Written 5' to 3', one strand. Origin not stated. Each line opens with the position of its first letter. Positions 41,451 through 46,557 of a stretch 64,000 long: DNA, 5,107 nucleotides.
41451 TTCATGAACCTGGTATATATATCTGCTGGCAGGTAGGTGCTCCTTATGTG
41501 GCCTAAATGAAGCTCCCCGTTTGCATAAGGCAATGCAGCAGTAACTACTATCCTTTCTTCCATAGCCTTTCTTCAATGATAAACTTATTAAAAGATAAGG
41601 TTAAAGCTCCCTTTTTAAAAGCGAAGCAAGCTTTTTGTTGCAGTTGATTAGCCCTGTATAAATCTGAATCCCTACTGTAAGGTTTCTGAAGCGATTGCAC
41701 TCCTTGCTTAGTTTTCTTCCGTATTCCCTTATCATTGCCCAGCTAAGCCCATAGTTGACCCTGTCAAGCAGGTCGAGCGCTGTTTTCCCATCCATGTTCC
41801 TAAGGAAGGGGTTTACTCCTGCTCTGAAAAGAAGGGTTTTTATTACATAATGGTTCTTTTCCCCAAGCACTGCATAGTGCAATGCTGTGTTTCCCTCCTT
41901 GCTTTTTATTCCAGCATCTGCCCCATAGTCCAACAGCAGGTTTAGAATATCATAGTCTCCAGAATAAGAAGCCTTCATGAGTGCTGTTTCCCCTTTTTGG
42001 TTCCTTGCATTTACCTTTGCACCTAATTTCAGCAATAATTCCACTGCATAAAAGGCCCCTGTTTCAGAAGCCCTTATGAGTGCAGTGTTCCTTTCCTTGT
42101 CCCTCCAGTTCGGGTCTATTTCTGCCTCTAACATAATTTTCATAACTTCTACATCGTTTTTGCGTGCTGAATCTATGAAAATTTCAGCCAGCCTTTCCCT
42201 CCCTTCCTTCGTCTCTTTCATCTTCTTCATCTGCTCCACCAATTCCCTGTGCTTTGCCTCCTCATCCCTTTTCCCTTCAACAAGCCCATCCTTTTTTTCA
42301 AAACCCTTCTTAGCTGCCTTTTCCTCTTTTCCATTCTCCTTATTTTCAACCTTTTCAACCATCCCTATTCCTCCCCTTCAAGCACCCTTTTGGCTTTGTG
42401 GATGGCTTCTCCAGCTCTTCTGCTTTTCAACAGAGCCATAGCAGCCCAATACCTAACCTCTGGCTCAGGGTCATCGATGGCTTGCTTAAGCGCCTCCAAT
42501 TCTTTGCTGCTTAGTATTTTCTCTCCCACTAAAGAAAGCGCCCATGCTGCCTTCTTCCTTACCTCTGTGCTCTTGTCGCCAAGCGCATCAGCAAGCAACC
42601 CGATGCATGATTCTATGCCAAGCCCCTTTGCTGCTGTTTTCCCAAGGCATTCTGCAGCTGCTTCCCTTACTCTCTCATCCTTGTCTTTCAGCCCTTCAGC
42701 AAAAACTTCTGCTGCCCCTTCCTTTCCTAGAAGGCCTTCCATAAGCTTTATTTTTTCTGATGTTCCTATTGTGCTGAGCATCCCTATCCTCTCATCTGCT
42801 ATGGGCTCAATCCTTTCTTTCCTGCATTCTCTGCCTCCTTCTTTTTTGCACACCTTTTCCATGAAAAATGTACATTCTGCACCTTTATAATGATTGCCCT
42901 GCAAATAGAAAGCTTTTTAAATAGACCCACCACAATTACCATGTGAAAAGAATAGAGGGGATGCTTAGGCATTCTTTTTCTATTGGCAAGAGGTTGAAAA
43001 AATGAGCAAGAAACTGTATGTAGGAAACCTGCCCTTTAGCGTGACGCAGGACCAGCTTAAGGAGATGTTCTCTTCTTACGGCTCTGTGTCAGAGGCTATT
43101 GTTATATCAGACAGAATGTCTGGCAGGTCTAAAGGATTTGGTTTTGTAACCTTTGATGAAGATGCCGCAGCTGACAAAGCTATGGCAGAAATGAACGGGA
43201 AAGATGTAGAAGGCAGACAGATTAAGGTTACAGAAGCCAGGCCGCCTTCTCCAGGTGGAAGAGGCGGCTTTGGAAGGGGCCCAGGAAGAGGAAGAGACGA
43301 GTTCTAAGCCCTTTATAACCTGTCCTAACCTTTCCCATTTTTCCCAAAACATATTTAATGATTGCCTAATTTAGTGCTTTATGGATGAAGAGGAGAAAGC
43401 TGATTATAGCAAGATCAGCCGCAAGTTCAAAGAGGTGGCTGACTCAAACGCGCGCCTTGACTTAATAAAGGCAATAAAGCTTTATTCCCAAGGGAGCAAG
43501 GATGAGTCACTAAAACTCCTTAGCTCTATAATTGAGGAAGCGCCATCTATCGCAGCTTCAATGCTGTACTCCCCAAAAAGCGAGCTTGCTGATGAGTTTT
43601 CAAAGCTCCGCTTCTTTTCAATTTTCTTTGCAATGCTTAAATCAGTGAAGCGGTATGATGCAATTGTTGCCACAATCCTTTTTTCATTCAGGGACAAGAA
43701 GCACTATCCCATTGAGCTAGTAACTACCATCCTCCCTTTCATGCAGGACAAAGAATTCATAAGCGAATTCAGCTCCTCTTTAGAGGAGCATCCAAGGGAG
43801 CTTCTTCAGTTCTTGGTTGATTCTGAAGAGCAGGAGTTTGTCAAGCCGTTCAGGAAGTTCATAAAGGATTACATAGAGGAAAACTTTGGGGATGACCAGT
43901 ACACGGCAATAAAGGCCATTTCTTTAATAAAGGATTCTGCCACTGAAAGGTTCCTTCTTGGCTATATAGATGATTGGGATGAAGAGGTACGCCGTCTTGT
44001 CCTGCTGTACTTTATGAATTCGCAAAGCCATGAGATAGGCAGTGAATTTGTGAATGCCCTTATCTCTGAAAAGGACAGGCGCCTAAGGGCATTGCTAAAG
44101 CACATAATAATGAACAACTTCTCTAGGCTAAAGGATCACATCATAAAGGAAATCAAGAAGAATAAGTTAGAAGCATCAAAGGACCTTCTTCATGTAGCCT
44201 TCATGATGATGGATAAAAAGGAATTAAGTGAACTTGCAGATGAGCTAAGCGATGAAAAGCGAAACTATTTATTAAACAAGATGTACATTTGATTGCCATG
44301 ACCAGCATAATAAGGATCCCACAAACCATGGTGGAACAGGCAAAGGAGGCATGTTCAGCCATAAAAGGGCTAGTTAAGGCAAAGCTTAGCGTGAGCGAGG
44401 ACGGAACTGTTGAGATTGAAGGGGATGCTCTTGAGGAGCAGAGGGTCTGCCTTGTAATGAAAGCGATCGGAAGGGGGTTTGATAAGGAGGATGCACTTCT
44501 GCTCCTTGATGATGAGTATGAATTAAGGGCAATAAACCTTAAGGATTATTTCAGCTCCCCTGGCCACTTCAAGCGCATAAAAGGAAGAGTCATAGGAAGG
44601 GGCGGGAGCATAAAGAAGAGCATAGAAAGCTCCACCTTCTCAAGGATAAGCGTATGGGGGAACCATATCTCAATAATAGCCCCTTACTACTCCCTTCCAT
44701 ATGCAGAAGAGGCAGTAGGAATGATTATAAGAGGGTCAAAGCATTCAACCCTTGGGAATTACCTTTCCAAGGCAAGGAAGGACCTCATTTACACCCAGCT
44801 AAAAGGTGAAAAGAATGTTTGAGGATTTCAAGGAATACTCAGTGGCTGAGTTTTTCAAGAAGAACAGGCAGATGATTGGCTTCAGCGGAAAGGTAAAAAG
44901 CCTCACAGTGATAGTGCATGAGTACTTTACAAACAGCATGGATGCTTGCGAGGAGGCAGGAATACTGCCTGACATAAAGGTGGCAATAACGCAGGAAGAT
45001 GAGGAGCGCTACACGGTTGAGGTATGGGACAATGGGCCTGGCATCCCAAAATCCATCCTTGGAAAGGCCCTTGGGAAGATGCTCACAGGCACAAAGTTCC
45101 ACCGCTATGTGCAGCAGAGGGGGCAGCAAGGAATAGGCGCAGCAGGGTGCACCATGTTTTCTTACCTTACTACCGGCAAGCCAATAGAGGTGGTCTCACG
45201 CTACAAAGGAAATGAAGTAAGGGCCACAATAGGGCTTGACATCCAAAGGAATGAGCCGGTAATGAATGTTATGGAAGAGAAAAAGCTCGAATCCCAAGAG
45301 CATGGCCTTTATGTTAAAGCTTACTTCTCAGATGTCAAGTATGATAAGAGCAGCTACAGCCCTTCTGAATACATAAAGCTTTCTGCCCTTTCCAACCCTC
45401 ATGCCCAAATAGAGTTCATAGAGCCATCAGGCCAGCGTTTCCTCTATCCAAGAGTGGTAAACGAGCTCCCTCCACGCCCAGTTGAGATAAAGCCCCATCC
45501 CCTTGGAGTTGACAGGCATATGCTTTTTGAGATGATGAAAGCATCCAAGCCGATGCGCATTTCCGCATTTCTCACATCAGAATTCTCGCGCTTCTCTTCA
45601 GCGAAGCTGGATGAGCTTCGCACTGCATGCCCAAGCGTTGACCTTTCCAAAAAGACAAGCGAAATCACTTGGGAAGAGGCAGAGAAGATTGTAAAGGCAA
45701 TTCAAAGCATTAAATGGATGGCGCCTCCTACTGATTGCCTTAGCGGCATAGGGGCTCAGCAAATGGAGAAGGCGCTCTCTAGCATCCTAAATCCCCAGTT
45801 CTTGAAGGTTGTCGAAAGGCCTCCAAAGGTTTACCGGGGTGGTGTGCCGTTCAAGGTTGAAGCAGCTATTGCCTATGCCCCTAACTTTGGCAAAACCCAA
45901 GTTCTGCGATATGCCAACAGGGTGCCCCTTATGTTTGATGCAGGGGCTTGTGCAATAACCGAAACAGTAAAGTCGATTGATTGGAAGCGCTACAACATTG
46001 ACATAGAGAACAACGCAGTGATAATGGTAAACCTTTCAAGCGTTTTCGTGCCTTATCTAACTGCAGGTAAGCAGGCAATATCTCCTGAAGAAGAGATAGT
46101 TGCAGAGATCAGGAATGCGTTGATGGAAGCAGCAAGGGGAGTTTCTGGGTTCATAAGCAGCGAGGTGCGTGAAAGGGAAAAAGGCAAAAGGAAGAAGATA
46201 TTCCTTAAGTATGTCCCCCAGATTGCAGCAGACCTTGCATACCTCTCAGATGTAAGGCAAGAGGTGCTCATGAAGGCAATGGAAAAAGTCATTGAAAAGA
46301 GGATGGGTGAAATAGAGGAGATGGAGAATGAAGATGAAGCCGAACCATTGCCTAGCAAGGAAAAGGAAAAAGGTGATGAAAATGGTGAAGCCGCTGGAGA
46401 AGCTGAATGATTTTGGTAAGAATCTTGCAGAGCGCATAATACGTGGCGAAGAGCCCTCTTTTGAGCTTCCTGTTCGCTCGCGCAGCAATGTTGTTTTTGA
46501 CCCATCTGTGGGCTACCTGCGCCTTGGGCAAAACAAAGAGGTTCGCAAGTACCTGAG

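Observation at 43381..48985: Tight same-strand array: helical-repeat protein, aDim2-like KH protein, top6B, top6A, unknown 409-aa protein, small basic protein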

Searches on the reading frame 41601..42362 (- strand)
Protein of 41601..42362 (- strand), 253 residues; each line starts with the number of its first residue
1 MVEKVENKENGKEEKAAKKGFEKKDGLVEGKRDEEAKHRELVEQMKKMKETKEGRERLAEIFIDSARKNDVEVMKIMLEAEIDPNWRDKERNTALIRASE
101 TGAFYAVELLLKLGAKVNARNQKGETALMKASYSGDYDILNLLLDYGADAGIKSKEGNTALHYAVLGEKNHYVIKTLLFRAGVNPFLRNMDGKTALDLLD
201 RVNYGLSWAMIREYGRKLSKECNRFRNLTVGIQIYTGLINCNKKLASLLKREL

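Call 3: search_protein_families(library=pfam, proteins=[window:41601-42362:-], max_evalue=0.01)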
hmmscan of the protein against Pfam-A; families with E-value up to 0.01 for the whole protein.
window:41601-42362:- (253 aa): 7 families
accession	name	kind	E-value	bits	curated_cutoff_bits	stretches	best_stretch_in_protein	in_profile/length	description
PF12796.13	Ank_2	-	1.1e-33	116.1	27.3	3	65-153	4-89/90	Ankyrin repeats (3 copies)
PF13857.12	Ank_5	-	1.1e-21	77.1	27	2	110-164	1-56/56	Ankyrin repeats (many copies)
PF00023.36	Ank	-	1.2e-21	76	21.1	3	157-189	2-32/33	Ankyrin repeat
PF13637.12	Ank_4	-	1.7e-18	66.7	22.7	2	96-144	2-50/50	Ankyrin repeats (many copies)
PF13606.12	Ank_3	-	5.6e-12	45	22.3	1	124-150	2-28/30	Ankyrin repeat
PF24521.3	Ank_KRIT1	-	8.7e-07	29.2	80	1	92-199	19-125/149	KRIT1 ankyrin-repeats domain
PF23745.1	ANK_LRRK2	-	0.00014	22.2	27.5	1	90-183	30-118/130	LRRK2 ANK repeat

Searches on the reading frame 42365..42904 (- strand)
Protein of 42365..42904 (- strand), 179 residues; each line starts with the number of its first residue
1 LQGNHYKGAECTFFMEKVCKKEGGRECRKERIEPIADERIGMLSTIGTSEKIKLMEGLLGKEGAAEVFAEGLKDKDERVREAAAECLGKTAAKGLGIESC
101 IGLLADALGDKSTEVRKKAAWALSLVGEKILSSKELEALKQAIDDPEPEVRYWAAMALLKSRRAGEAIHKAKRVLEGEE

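Call 3: search_protein_families(library=pfam, proteins=[window:42365-42904:-], max_evalue=0.01)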
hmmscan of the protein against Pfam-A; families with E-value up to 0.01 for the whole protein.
window:42365-42904:- (179 aa): 8 families
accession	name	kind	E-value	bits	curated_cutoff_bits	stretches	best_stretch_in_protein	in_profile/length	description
PF13646.12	HEAT_2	-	9.3e-20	71.2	27.7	2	66-158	2-87/88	HEAT repeats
PF02985.28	HEAT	-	5.7e-17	60.7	23.5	3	68-89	5-26/31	HEAT repeat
PF13513.12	HEAT_EZ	-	4.7e-09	37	27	1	78-124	2-53/55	HEAT-like repeat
PF12717.13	Cnd1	-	9.9e-09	35.9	26.4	1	97-164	19-88/162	non-SMC mitotic condensation complex subunit 1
PF00514.29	Arm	-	5.4e-06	26.7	20.6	0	98-124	10-37/41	Armadillo/beta-catenin-like repeat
PF01602.26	Adaptin_N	-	0.00028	20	37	1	68-161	84-178/524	Adaptin N terminal region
PF20168.4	PDS5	-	0.00058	18.2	27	1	65-124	323-385/1053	Sister chromatid cohesion protein PDS5 protein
PF25786.1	HEAT_GCN1_C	-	0.00075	20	27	1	67-126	31-94/151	GCN1-like, C-terminal HEAT repeats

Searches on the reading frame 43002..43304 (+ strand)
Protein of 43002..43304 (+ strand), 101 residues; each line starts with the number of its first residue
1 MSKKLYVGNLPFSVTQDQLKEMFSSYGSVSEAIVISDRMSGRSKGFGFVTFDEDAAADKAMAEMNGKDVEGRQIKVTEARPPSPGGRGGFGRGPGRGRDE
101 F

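Call 3: search_protein_families(library=pfam, proteins=[window:43002-43304:+], max_evalue=0.01)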
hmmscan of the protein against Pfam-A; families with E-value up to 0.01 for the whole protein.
window:43002-43304:+ (101 aa): 3 families
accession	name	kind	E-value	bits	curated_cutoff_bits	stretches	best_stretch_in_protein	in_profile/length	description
PF00076.28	RRM_1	-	6e-25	87.4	20.7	1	5-75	1-70/70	RNA recognition motif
PF16367.11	RRM_7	-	2e-05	24.9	27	1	2-64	1-69/94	RNA recognition motif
PF16842.11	RRM_occluded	-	5.8e-05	23.3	30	1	5-78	4-72/79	Occluded RNA-recognition motif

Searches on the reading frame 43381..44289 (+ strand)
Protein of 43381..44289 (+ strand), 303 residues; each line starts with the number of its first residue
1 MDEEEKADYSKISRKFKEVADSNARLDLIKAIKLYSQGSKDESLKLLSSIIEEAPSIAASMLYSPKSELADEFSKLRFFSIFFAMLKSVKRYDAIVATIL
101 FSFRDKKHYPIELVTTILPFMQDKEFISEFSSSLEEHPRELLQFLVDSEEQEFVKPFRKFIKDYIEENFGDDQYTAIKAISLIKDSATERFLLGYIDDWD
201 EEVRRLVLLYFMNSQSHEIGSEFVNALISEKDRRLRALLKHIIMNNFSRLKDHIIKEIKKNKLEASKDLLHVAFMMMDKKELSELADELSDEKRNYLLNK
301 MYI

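Call 3: search_protein_families(library=pfam, proteins=[window:43381-44289:+], max_evalue=0.01)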
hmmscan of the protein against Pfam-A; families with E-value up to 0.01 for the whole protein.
window:43381-44289:+ (303 aa): 1 family
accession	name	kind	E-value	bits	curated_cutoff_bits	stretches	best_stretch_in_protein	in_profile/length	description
PF13646.12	HEAT_2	-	0.008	16.9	27.7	0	166-236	10-80/88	HEAT repeats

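Call 14: search_protein_families(library=ncbifam, proteins=[window:43381-44289:+], max_evalue=0.01)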
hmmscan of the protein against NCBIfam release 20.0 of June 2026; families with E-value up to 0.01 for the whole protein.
window:43381-44289:+ (303 aa): 0 families

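Call 67: search_solved_structures(query=A5, max_evalue=1)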
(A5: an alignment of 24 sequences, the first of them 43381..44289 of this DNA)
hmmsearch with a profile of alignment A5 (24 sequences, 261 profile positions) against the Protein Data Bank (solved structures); distinct sequences matched with E-value up to 1: 29.
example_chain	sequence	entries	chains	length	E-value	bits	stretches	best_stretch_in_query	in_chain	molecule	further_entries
9sah_A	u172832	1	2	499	6.6e-27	97.6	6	177-248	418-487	E4-NB2 synthetic fusion protein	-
4zv6_A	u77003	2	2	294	6.6e-15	58.3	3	178-247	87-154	AlphaRep-7 | alpha-Rep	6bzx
4xl5_C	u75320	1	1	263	1.5e-13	53.8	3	185-248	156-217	bGFP-A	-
6gwc_C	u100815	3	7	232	1.5e-12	50.6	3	185-243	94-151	iE5 ALPHAREP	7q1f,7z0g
6fsq_A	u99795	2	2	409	9.2e-12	48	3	167-238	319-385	alphaRep A3_bGFPD | A3_bGFPD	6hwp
4rv1_A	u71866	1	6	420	4.7e-10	42.4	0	190-227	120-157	Engineered Protein OR497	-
7p0h_A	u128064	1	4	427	1.4e-09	40.8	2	173-242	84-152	Helicobacter pylori ComF fused to an artificial alphaREP crystallization helper (named B2)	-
8aw4_A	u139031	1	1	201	7e-09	38.6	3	174-242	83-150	ALPHAREP bB-E3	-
9rhz_A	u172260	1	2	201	8.1e-09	38.3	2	184-244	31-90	ALPHAREP bE5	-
6ft5_A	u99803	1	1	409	1.3e-08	37.6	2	188-242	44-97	alphaRep A3_A3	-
6gx7_E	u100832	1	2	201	1.8e-08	37.2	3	183-249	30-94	iiiA5 ALPHAREP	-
6gwd_G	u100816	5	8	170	4.8e-07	32.5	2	185-243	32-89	iiH5 ALPHAREP | iih5 Alpha Repeating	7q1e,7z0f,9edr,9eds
5dcq_A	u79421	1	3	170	6.7e-07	32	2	172-238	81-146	artificial repeat proteins (alphaREP3)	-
4xvp_D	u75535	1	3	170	1.1e-06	31.3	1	183-243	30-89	BGFP-C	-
8aw4_B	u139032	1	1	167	3.5e-06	29.7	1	185-235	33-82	ALPHAREP bGFPD-YY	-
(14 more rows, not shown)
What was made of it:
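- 43381..44292 (+): HEAT-like helical-repeat protein (303 aa), the conserved upstream partner of the KH gene. The family profile matches alphaRep/HEAT structures, best E 6.6e-27 (a fusion with six repeat stretches), other alphaRep chains E 6.6e-15 and weaker (call 67).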

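Call 68: search_protein_families(library=pfam, alignment_id=A5, max_evalue=0.1)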
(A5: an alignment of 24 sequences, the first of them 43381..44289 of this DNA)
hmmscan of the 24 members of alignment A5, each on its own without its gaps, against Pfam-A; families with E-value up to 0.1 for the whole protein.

A. member 1, window:43381-44289:+ (303 aa): 1 family
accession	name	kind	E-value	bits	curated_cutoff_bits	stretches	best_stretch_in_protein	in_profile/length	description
PF13646.12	HEAT_2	-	0.008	16.9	27.7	1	166-236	10-80/88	HEAT repeats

B. families by the number of members that match (of 24 scanned): 18 families
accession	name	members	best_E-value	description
PF13646.12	HEAT_2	17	2.3e-08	HEAT repeats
PF11698.14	V-ATPase_H_C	2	0.00065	V-ATPase subunit H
PF12755.13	Vac14_Fab1_bd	2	0.00086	Vacuolar 14 Fab1-binding region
PF12726.12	SEN1_N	2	0.001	SEN1 N terminal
PF02033.23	RBFA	1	0.0036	Ribosome-binding factor A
PF00514.29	Arm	1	0.013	Armadillo/beta-catenin-like repeat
PF14307.12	Glyco_tran_WbsX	1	0.024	Glycosyltransferase WbsX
PF12729.13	4HB_MCP_1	1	0.025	Four helix bundle sensory module for signal transduction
PF19237.4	DUF5889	1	0.026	Family of unknown function (DUF5889)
PF04063.20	DUF383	1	0.029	Domain of unknown function (DUF383)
PF01706.21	FliG_C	1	0.036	FliG C-terminal domain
PF21581.3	SCD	1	0.04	Stromalin conservative domain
PF20975.2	DGCcoil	1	0.041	DGC-associated coil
PF09450.16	DUF2019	1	0.053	Domain of unknown function (DUF2019)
PF17019.10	DUF5096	1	0.061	Domain of unknown function (DUF5096)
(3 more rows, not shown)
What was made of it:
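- Checked: First gene: HEAT-like repeats (calls 3, 67, 68).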

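Call 96: search_protein_families(library=padloc, proteins=[window:43381-44289:+], max_evalue=0.01)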
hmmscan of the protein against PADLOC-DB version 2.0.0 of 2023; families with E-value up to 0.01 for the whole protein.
window:43381-44289:+ (303 aa): 0 families
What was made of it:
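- No defence- or mobile-element family hits (call 96).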

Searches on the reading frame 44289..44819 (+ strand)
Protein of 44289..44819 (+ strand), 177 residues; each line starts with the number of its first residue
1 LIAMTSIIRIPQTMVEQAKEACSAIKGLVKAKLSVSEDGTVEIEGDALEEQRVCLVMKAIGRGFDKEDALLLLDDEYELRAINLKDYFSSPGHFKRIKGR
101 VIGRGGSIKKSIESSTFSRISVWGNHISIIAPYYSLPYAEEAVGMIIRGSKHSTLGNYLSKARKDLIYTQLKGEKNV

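Call 3: search_protein_families(library=pfam, proteins=[window:44289-44819:+], max_evalue=0.01)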
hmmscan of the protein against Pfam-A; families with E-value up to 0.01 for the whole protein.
window:44289-44819:+ (177 aa): 3 families
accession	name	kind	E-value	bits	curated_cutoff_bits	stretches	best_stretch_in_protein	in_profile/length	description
PF21800.4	KH_KRR1_2nd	-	4.3e-05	23.9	27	1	81-143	5-67/91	KRR1 small subunit processome component, second KH domain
PF22891.2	KH_PNO1_2nd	-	0.00047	20.7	27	1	92-152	16-76/90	Eukaryotic type KH-domain (KH-domain type I) (327.11.2)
PF00013.35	KH_1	-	0.0038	17.4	21.5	0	98-122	11-35/66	KH domain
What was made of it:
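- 44298..44822 (+): KH-domain protein, arCOG04150 / aDim2(Pno1)-like (174 aa from ATG 44298; alternative TTG start at 44289). A TATA-like box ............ at 44266-44277 may be an internal promoter. KH_KRR1_2nd/KH_PNO1_2nd hits (call 3).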

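Call 14: search_protein_families(library=ncbifam, proteins=[window:44289-44819:+], max_evalue=0.01)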
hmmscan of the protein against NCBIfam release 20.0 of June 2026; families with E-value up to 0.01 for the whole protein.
window:44289-44819:+ (177 aa): 11 families
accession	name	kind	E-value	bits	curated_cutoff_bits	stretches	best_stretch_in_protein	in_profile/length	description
TIGR03665.1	arCOG04150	hypoth_equivalog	4.1e-37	127.6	114.2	1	15-168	13-170/173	arCOG04150 universal archaeal KH domain protein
NF010331.0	PRK13763.2-1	subfamily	1.2e-33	116.6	245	1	18-171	25-182/187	putative RNA-processing protein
NF010327.0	PRK13763.1-2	equivalog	4.4e-31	108.1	240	1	16-172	22-183/192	putative RNA-processing protein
NF010326.0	PRK13763.1-1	equivalog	7.5e-30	104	247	1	48-170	47-170/186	putative RNA-processing protein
NF010333.0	PRK13763.2-4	equivalog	1e-29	103.8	252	1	7-172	4-177/179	putative RNA-processing protein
NF010328.0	PRK13763.1-3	equivalog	6.7e-29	101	194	1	39-166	55-188/197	putative RNA-processing protein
NF010334.0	PRK13763.2-5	equivalog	1.1e-27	97.2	303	1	25-167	28-172/179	putative RNA-processing protein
NF010332.0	PRK13763.2-2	equivalog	5.2e-25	88.6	270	1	30-166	31-170/179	putative RNA-processing protein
NF010329.0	PRK13763.1-4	equivalog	2.9e-19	69.5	277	1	25-170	25-174/182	putative RNA-processing protein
NF010330.0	PRK13763.1-5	equivalog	2.1e-17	63.5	376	1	46-167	87-210/220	putative RNA-processing protein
NF003181.1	PRK04163.1-1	equivalog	0.0083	15.3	200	0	100-156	153-211/221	exosome complex RNA-binding protein Rrp4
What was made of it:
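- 44298..44822 (+): TIGR03665, 127.6 bits against cut-off 114.2 (call 14).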

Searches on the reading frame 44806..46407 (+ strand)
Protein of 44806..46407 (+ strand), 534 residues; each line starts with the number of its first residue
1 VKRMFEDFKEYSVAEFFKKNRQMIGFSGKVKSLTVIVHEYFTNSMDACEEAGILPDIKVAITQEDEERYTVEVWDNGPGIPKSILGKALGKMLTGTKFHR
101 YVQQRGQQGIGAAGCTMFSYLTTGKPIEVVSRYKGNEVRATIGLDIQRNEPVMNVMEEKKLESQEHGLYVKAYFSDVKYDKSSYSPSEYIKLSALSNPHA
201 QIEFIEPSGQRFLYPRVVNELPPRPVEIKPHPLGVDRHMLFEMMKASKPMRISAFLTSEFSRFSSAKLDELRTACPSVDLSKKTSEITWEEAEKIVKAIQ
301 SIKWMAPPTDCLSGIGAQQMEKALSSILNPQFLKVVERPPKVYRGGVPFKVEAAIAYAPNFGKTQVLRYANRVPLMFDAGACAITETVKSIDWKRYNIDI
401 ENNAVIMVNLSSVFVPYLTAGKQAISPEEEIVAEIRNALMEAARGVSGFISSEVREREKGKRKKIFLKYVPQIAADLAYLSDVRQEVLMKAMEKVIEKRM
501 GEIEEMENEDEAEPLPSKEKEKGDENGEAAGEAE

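Call 3: search_protein_families(library=pfam, proteins=[window:44806-46407:+], max_evalue=0.01)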
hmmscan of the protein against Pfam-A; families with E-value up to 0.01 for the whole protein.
window:44806-46407:+ (534 aa): 3 families
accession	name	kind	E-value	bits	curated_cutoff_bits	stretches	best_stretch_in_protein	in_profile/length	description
PF09239.17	Topo-VIb_trans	-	6.9e-49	166.1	24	1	307-461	1-158/159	Topoisomerase VI B subunit, transducer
PF02518.31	HATPase_c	-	6.1e-11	43.2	26.4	1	30-142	3-107/111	Histidine kinase-, DNA gyrase B-, and HSP90-like ATPase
PF13589.12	HATPase_c_3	-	6.6e-08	33.1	25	1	33-159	3-122/137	Histidine kinase-, DNA gyrase B-, and HSP90-like ATPase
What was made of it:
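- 44815..46410 (+): top6B, DNA topoisomerase VI subunit B (531 aa from ATG 44815; SD AGGTGA at 44804-44809). HATPase_c plus Topo-VIb_trans (call 3).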

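Call 14: search_protein_families(library=ncbifam, proteins=[window:44806-46407:+], max_evalue=0.01)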
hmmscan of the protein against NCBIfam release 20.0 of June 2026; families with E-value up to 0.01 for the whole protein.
window:44806-46407:+ (534 aa): 6 families
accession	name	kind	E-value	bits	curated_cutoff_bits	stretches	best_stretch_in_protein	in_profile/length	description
TIGR01052.1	top6b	equivalog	7.8e-174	578.7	380.7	1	6-481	2-485/488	DNA topoisomerase VI subunit B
NF003218.0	PRK04184.1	equivalog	3.2e-173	577.1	274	1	3-521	7-531/539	DNA topoisomerase VI subunit B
NF011438.0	PRK14867.1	equivalog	8.8e-142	473.8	1143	2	2-273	6-275/659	DNA topoisomerase VI subunit B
NF011439.0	PRK14868.1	equivalog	3.3e-101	339.7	1310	2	6-267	20-278/795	DNA topoisomerase VI subunit B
TIGR02031.1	BchD-ChlD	equivalog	0.00061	18.6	499.55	1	445-526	216-301/608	magnesium chelatase ATPase subunit D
NF000951.0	PRK00095.2-1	equivalog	0.0053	15.5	391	1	29-146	21-128/559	DNA mismatch repair endonuclease MutL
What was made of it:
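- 44815..46410 (+): TIGR01052, 578.7 bits (call 14).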
